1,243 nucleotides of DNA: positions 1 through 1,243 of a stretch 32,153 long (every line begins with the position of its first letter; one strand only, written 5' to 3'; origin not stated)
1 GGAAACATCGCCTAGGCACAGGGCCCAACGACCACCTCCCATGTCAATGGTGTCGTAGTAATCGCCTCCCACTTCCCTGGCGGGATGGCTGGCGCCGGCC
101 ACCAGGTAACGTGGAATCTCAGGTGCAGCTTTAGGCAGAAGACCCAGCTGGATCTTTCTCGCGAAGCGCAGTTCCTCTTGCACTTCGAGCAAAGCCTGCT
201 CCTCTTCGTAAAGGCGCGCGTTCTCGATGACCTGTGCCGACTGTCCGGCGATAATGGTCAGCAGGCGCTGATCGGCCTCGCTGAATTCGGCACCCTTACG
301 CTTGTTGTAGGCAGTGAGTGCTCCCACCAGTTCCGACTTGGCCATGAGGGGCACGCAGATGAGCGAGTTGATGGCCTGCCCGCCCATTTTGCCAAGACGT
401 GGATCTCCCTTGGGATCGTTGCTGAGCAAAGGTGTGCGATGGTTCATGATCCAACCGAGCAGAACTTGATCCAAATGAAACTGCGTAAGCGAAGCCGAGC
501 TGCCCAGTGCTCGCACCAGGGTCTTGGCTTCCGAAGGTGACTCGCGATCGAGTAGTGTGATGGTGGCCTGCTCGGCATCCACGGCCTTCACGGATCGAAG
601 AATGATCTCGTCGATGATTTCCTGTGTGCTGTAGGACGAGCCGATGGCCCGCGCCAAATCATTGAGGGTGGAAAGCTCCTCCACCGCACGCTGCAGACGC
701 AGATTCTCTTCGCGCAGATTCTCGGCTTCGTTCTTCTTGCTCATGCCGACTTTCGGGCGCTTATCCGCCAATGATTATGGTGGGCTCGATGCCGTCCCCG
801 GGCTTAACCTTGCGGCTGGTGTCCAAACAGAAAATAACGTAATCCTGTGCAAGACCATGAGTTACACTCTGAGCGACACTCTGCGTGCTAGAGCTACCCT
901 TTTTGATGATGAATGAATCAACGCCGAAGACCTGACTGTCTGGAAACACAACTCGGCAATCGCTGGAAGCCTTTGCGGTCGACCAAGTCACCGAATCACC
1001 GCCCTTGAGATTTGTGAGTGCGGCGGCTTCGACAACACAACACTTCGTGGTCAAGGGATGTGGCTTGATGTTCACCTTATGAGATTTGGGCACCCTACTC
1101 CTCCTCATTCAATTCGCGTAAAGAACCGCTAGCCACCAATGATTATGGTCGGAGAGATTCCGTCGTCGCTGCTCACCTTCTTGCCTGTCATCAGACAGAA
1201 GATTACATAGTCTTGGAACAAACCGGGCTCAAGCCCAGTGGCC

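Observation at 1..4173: Hanks kinase, two unrecognised small paralogs and a GAF-PP2C phosphatase packed as one operon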

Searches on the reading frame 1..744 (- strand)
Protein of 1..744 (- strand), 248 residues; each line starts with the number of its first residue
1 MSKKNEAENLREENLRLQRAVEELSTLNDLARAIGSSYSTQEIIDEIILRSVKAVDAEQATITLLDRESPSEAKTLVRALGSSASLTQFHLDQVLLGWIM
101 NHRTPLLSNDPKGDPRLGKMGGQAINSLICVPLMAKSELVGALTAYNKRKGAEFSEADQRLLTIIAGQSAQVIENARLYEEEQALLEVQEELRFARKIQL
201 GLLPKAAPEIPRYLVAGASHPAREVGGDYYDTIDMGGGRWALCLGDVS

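Call 5: search_protein_families(library=pfam, proteins=[window:1-744:-], max_evalue=1)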
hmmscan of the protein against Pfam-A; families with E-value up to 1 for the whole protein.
window:1-744:- (248 aa): 5 families
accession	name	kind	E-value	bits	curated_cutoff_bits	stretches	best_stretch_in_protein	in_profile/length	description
PF13185.12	GAF_2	-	1.7e-15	57.9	28.6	1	40-174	4-136/136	GAF domain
PF01590.32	GAF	-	1.9e-12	48.3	22.4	1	41-173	3-133/133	GAF domain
PF13492.12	GAF_3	-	5.4e-11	43.5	27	1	40-175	2-129/129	GAF domain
PF15714.11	SpoVT_C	-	0.0024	18.4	27.5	1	99-167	52-121/128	Stage V sporulation protein T C-terminal, transcription factor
PF25569.1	TPR_ZFYVE26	-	0.084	13.6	27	1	22-83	17-70/123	ZFYVE26-like, TPR repeats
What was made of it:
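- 1..744 (-): N-terminal 248 residues of a 428-aa GAF + PPM (SpoIIE/RsbU-type) phosphatase, cut by the window edge. GAF E 1.7e-15 (call 5).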

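Call 6: search_protein_families(library=ncbifam, proteins=[window:1-744:-], max_evalue=1)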
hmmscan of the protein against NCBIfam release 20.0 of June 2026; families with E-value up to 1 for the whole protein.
window:1-744:- (248 aa): 11 families
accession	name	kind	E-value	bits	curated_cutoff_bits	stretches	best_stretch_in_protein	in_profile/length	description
TIGR01817.1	nifA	equivalog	4.7e-10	38.8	528.85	1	23-191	3-174/534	nif-specific transcriptional activator NifA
NF047786.1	his_kin_MadS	equivalog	3.4e-06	26.4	500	1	13-192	21-193/434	MadS family sensor histidine kinase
NF008283.0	PRK11061.1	equivalog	0.00031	19.1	583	1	24-179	2-160/748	phosphoenolpyruvate--protein phosphotransferase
NF041606.1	dguan_cyc_DgcA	equivalog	0.0027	16.7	370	1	128-182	123-178/340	diguanylate cyclase DgcA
NF011958.0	PRK15429.1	equivalog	0.0035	16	830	1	31-193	211-366/692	formate hydrogenlyase transcriptional activator FlhA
TIGR02916.1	PEP_his_kin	equivalog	0.0049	15.5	300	1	39-181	319-465/679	XrtA/PEP-CTERM system histidine kinase PrsK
NF053781.1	cdiGMPphdstlr2612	equivalog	0.0062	14.2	1600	1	129-190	384-445/1268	Tlr1612 family c-di-GMP phosphodiesterase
NF045505.1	RR_RssB_Pseudo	equivalog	0.044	12.8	700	1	181-248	144-212/394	two-component system response regulator RssB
NF038230.1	Regu_Geo_Pelo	equivalog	0.11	10.3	1200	1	124-184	109-169/935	GPMC system transcriptional regulator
NF008181.0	PRK10930.1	equivalog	0.12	11.2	660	1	166-212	280-323/419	FtsH protease activity modulator HflK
NF009605.0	PRK13059.1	equivalog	0.19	10.7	313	1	9-57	75-123/295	putative lipid kinase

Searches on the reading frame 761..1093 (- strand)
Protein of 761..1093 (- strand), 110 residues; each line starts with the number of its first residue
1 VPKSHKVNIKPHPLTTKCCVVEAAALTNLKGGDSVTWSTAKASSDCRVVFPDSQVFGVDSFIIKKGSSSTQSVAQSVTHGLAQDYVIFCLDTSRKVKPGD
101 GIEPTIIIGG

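Call 5: search_protein_families(library=pfam, proteins=[window:761-1093:-], max_evalue=1)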
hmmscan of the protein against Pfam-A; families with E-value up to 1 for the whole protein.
window:761-1093:- (110 aa): 0 families

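Call 6: search_protein_families(library=ncbifam, proteins=[window:761-1093:-], max_evalue=1)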
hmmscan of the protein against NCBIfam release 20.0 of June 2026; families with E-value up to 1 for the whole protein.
window:761-1093:- (110 aa): 0 families

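Call 73: search_protein_families(library=padloc, proteins=[window:761-1093:-], max_evalue=0.01)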
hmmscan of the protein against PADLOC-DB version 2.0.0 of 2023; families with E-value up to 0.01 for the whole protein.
window:761-1093:- (110 aa): 0 families
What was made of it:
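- On Known anti-phage defence systems (PADLOC): The small proteins, phosphatase, FNR-like protein and STAS protein have no hit (call 73).
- Tried and rejected: Anti-phage defence system: no PADLOC match beyond the generic kinase domain (call 73).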

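Call 75: list_cluster_members(proteins=[P0001, P0007, P0010, P0013, P0014, window:761-1093:-])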
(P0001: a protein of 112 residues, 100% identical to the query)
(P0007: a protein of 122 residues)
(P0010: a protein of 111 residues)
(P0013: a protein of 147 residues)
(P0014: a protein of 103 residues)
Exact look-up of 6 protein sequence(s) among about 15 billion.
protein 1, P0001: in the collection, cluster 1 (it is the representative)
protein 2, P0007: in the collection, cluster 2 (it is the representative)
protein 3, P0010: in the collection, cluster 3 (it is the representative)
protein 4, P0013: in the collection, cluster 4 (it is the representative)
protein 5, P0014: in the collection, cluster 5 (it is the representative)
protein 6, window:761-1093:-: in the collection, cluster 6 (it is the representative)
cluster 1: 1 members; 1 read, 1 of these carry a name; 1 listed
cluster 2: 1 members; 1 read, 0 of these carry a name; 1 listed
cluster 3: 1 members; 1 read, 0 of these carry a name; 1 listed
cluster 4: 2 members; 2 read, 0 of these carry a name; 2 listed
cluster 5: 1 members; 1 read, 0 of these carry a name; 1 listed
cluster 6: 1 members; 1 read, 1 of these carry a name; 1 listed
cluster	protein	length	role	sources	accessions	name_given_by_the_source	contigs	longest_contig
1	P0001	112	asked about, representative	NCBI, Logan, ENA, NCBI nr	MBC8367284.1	hypothetical protein H8E52_07735 [bacterium] | hypothetical protein [bacterium]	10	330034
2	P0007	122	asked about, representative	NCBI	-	-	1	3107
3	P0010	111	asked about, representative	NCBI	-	-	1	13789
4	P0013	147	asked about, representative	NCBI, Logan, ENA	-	-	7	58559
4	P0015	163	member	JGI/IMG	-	-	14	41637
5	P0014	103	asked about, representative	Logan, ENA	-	-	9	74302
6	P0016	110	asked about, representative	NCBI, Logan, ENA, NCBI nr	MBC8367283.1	hypothetical protein H8E52_07730 [bacterium] | hypothetical protein [bacterium]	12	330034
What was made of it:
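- Tried and rejected: GenBank calls the source '[bacterium]' (call 75).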
